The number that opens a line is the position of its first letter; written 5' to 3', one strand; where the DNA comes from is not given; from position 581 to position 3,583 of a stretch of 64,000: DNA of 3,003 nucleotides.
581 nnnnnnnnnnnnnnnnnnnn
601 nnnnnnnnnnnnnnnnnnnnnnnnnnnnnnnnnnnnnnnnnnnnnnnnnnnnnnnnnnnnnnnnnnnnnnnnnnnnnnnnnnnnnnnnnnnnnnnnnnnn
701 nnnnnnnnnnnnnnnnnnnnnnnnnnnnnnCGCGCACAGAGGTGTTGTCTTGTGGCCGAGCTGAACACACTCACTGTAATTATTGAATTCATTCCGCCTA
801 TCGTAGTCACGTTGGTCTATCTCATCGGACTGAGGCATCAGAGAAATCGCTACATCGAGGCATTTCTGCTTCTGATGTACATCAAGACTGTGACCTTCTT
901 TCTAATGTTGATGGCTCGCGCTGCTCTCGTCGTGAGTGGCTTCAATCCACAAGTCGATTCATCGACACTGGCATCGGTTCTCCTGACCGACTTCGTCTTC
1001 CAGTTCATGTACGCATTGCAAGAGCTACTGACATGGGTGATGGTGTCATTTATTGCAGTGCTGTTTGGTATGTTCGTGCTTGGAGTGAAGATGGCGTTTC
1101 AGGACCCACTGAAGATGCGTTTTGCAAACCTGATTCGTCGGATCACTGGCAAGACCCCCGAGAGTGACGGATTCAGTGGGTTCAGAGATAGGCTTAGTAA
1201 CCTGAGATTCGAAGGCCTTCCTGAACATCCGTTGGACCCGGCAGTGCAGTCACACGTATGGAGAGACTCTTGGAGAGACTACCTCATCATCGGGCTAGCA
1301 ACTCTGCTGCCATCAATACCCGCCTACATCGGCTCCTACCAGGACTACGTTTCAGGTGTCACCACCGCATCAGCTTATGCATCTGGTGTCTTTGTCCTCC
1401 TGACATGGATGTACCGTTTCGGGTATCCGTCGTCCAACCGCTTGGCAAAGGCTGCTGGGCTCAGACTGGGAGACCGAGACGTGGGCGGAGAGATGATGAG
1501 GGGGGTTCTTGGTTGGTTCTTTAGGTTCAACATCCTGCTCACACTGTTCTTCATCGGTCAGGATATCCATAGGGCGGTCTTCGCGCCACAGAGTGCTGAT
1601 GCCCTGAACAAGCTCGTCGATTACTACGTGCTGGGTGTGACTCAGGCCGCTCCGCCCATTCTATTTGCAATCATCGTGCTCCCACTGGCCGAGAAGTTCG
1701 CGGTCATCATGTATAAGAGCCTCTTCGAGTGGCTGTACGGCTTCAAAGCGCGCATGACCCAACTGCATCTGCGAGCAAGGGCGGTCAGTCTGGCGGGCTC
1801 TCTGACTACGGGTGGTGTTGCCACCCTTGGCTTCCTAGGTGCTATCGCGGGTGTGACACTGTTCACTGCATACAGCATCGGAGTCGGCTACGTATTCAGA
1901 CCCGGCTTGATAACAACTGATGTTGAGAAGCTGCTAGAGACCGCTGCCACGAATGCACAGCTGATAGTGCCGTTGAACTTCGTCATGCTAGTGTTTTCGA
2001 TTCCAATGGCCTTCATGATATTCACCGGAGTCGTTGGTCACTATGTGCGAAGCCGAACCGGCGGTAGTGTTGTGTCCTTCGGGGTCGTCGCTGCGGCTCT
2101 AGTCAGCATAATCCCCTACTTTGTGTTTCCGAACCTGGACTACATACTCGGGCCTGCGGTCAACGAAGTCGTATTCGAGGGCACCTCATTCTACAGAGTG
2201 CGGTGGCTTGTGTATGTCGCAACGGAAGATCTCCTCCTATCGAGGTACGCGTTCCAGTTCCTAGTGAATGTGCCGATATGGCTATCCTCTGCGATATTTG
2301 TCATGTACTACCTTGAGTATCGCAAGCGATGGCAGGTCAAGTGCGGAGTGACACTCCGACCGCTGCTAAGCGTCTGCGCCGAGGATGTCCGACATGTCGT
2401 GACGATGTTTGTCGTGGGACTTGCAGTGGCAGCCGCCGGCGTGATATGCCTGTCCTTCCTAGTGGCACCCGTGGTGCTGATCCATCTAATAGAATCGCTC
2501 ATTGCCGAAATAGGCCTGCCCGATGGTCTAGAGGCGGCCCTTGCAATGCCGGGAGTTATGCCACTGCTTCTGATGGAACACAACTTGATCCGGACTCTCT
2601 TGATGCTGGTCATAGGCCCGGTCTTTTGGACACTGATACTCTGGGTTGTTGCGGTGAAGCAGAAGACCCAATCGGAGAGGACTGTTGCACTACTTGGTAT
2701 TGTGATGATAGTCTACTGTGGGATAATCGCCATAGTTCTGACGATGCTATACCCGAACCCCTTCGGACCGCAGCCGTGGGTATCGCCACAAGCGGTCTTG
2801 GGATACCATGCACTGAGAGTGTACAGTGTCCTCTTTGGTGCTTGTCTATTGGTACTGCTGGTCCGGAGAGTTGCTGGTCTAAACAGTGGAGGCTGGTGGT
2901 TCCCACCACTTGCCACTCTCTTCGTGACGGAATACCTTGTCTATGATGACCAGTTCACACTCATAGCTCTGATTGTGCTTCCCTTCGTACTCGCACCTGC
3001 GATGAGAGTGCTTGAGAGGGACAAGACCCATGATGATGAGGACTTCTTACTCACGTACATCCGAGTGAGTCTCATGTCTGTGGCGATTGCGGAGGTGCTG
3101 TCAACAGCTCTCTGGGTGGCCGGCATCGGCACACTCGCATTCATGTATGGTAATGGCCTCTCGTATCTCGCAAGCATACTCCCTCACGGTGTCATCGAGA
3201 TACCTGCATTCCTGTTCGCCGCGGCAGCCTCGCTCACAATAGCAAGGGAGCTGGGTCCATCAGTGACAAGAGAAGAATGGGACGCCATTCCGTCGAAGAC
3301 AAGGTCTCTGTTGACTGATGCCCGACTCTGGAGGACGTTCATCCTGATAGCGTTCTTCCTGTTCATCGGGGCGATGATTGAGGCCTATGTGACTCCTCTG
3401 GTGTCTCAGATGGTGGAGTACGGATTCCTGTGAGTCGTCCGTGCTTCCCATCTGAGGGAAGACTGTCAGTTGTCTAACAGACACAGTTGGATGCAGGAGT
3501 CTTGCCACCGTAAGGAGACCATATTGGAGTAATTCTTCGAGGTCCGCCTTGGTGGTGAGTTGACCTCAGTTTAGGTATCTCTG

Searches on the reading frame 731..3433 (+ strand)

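Call 19: search_protein_families(library=pfam, proteins=[window:731-3433:+])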
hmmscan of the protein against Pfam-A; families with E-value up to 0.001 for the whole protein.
window:731-3433:+ (900 aa): 1 family
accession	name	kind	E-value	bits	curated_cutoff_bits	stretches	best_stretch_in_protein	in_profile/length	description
PF01944.22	SpoIIM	-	3e-14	53.7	26.9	1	799-889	81-163/163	Stage II sporulation protein M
